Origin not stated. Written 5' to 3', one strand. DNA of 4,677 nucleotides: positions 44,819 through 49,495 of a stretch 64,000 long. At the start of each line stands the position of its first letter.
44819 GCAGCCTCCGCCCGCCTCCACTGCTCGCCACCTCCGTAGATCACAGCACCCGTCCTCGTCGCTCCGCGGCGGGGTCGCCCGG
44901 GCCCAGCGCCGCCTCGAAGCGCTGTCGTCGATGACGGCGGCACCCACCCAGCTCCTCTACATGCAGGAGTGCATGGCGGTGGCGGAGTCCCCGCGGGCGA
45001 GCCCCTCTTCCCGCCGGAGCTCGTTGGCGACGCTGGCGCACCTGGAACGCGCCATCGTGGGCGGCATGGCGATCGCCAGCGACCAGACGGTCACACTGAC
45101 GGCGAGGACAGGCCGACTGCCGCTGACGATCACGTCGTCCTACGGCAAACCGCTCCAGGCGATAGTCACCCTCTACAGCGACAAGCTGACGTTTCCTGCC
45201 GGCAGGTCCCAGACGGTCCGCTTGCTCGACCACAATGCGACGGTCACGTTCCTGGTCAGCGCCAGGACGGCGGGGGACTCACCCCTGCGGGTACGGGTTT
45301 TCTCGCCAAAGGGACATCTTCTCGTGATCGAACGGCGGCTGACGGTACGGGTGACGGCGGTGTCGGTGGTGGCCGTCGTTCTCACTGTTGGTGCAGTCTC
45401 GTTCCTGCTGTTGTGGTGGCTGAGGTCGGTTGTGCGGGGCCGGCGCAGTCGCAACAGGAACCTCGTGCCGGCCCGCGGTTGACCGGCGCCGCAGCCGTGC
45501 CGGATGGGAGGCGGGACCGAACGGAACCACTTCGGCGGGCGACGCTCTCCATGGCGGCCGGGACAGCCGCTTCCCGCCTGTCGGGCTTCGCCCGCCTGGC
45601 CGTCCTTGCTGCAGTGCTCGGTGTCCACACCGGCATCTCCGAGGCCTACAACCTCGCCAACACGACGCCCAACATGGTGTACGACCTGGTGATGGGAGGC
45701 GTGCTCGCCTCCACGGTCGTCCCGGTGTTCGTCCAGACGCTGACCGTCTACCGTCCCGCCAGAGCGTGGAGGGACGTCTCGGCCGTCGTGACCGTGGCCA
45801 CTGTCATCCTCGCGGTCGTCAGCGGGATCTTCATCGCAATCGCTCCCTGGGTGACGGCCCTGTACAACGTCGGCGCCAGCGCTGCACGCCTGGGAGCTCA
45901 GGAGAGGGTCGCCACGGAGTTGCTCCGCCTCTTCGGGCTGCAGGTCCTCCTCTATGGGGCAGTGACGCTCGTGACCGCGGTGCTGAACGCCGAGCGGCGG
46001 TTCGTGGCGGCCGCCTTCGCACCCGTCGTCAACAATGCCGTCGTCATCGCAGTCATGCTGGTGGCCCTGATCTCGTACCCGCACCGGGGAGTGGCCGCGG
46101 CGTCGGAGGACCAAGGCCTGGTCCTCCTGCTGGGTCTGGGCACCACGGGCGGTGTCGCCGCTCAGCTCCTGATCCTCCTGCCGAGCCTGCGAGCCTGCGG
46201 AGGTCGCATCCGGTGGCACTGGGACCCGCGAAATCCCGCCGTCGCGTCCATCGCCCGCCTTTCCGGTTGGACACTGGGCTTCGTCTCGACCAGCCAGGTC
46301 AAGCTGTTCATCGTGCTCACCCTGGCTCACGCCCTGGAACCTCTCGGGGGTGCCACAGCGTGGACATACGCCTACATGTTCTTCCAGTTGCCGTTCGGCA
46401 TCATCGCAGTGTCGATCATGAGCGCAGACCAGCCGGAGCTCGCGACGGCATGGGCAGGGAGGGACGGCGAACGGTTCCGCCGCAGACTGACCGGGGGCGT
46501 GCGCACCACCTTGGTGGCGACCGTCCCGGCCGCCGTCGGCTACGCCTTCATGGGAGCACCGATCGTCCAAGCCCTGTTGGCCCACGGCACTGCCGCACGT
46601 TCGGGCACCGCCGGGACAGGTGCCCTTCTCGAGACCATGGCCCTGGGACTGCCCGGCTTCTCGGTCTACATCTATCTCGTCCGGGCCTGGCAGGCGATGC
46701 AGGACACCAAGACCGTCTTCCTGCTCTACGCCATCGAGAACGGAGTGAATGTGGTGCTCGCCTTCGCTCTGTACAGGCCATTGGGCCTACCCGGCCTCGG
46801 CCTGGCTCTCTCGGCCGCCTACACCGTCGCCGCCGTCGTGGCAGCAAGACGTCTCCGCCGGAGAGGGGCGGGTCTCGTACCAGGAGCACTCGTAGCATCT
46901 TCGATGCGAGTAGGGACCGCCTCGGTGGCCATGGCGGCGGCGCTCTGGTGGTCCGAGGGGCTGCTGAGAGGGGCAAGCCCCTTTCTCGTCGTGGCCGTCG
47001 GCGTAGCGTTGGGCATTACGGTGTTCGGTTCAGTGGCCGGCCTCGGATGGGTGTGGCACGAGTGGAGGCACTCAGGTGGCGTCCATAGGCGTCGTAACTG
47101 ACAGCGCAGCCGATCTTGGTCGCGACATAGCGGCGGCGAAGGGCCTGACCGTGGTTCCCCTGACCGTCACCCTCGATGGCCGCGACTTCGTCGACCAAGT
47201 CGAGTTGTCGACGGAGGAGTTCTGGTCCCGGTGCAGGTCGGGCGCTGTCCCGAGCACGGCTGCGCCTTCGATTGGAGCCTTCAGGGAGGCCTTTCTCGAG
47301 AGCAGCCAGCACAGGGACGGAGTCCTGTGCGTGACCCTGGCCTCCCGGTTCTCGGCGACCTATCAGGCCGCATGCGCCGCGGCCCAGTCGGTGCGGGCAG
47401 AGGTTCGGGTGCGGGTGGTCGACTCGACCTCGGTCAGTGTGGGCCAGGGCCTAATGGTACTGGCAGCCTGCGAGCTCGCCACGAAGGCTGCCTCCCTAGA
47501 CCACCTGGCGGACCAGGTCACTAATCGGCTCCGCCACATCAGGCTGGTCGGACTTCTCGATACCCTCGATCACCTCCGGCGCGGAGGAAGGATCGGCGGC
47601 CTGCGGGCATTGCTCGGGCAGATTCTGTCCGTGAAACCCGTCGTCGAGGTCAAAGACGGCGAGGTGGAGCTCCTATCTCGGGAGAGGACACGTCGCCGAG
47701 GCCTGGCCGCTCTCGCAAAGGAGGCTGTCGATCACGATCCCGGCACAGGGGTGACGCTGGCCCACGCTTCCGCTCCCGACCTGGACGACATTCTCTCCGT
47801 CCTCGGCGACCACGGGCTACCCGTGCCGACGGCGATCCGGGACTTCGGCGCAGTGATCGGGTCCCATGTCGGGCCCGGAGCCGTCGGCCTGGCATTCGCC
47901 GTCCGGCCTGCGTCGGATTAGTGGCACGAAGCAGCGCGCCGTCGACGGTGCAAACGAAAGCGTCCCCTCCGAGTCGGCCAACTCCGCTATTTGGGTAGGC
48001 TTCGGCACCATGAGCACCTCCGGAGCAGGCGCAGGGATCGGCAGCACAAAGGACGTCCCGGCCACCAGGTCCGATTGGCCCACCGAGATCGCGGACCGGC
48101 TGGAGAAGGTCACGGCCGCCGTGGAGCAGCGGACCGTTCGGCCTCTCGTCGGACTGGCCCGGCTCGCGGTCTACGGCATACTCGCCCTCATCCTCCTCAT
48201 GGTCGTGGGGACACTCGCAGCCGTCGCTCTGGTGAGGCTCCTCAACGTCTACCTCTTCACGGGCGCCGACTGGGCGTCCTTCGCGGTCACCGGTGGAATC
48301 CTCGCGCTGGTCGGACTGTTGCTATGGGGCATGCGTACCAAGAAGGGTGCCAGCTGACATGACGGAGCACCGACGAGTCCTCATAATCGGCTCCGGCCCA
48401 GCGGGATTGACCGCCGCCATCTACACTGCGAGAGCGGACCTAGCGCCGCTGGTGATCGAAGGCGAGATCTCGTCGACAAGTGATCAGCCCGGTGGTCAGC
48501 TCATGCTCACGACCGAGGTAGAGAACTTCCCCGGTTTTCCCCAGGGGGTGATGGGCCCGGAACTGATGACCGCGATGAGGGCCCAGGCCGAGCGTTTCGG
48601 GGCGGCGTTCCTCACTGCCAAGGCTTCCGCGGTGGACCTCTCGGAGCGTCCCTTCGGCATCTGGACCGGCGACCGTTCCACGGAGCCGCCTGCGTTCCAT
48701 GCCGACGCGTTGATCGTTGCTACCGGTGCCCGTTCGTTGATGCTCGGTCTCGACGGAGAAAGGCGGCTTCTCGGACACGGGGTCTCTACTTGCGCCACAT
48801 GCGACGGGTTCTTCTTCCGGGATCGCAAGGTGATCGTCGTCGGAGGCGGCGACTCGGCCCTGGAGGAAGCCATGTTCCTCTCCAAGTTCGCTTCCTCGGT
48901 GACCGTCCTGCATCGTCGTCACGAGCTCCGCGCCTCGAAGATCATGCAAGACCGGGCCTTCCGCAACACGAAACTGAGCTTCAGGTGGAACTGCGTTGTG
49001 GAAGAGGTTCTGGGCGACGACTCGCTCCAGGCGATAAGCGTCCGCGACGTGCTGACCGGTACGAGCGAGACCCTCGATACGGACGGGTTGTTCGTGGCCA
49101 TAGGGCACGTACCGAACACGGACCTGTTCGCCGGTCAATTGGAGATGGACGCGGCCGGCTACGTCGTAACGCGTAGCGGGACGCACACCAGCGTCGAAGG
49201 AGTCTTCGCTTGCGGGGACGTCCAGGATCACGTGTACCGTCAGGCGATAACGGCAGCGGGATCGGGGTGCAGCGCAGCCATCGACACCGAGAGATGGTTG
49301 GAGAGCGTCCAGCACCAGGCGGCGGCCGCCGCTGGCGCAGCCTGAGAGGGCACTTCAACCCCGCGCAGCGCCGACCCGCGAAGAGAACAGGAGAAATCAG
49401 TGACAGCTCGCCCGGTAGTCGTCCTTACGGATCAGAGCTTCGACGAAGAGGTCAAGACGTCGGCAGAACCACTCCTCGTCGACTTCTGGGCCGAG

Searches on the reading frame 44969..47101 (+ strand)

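Call 91: search_protein_families(library=pfam, proteins=[window:44969-47101:+], max_evalue=0.0001)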
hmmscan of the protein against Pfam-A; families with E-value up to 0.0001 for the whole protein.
window:44969-47101:+ (710 aa): 1 family
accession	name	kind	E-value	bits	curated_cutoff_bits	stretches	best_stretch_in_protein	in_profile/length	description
PF03023.19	MurJ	-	4.4e-69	233.7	27.4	1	214-663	2-434/451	Lipid II flippase MurJ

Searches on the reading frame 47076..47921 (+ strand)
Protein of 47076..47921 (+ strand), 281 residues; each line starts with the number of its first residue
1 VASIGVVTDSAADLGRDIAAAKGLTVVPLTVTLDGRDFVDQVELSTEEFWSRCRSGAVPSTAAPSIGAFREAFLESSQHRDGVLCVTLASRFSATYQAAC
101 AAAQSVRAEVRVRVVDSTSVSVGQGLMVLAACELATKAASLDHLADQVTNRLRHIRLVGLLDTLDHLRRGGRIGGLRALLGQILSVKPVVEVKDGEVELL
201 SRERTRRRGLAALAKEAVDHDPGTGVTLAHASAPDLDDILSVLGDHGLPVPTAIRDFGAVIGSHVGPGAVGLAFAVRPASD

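Call 91: search_protein_families(library=pfam, proteins=[window:47076-47921:+], max_evalue=0.0001)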
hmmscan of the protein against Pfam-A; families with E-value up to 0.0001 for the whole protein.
window:47076-47921:+ (281 aa): 1 family
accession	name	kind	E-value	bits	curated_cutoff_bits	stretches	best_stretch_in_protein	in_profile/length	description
PF02645.21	DegV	-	1.3e-69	235.1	27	1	3-275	1-278/280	Uncharacterised protein, DegV family COG1307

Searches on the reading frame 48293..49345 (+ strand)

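Call 91: search_protein_families(library=pfam, proteins=[window:48293-49345:+], max_evalue=0.0001)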
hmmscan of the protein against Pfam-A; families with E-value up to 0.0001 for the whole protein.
window:48293-49345:+ (350 aa): 9 families
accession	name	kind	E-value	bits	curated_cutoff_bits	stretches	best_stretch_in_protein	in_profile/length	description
PF07992.20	Pyr_redox_2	-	1.4e-51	176.1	26.1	1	28-325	2-291/291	Pyridine nucleotide-disulphide oxidoreductase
PF00070.33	Pyr_redox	-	4.5e-18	66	22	1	179-250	1-79/82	Pyridine nucleotide-disulphide oxidoreductase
PF13738.12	Pyr_redox_3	-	5.3e-17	62.5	30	1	131-308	119-305/305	Pyridine nucleotide-disulphide oxidoreductase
PF01266.30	DAO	-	8e-10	39.2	27.9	0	28-71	1-47/353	FAD dependent oxidoreductase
PF00890.30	FAD_binding_2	-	8.2e-07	29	20.4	0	29-60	2-33/414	FAD binding domain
PF01946.23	Thi4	-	1.2e-06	28.4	26.2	0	28-69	19-61/235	Thi4 family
PF03486.20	HI0933_like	-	4.5e-06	26.7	50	0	28-57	2-31/244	HI0933-like protein Rossmann domain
PF13241.12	NAD_binding_7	-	1.4e-05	26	22.1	0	175-210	5-40/104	Putative NAD(P)-binding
PF13450.12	NAD_binding_8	-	4.8e-05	24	21.9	0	31-56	1-26/68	NAD(P)-binding Rossmann-like domain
